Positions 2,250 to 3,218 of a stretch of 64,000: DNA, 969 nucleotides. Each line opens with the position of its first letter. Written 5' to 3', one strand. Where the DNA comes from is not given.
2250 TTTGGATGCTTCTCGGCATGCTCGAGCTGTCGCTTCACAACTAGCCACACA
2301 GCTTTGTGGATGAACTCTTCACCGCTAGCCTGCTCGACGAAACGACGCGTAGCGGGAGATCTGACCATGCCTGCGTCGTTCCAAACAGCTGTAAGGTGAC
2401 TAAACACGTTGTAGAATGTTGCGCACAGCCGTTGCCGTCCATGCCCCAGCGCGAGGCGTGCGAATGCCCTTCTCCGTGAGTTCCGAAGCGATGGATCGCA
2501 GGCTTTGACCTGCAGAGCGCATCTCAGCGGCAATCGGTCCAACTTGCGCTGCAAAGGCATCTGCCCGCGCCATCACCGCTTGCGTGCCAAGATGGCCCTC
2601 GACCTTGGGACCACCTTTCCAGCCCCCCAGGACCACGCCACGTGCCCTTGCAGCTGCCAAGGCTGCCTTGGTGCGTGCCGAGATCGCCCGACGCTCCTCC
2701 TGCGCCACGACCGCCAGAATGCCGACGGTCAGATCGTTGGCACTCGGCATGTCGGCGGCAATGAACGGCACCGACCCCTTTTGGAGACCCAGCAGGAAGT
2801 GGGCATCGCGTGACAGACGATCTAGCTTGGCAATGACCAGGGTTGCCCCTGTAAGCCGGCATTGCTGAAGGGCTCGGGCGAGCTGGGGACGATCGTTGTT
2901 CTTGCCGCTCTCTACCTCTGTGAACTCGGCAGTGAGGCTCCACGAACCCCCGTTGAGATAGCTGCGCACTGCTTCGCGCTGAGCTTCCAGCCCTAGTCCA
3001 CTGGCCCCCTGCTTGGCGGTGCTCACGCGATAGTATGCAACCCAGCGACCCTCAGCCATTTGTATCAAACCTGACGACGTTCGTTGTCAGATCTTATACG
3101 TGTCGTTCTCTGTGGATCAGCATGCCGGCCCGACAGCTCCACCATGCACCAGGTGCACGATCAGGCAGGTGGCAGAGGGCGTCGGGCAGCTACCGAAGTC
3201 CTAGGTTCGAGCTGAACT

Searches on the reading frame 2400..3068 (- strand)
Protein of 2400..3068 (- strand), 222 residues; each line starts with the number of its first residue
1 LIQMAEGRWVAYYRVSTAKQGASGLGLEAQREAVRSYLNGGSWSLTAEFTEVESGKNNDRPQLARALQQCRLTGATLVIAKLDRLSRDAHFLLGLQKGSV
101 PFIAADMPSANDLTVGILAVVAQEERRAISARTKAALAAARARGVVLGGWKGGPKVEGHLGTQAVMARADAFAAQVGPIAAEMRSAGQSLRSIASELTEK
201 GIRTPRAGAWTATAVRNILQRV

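Call 13: search_protein_families(library=pfam, proteins=[window:2400-3068:-], max_evalue=0.01)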
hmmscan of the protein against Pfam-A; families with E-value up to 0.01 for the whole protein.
window:2400-3068:- (222 aa): 2 families
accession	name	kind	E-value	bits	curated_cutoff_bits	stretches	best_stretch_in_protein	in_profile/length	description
PF00239.26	Resolvase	-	4.3e-27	95.4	23.3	1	10-145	2-144/145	Resolvase, N terminal domain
PF07508.19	Recombinase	-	1.8e-08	35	21.1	1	181-220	11-50/102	Recombinase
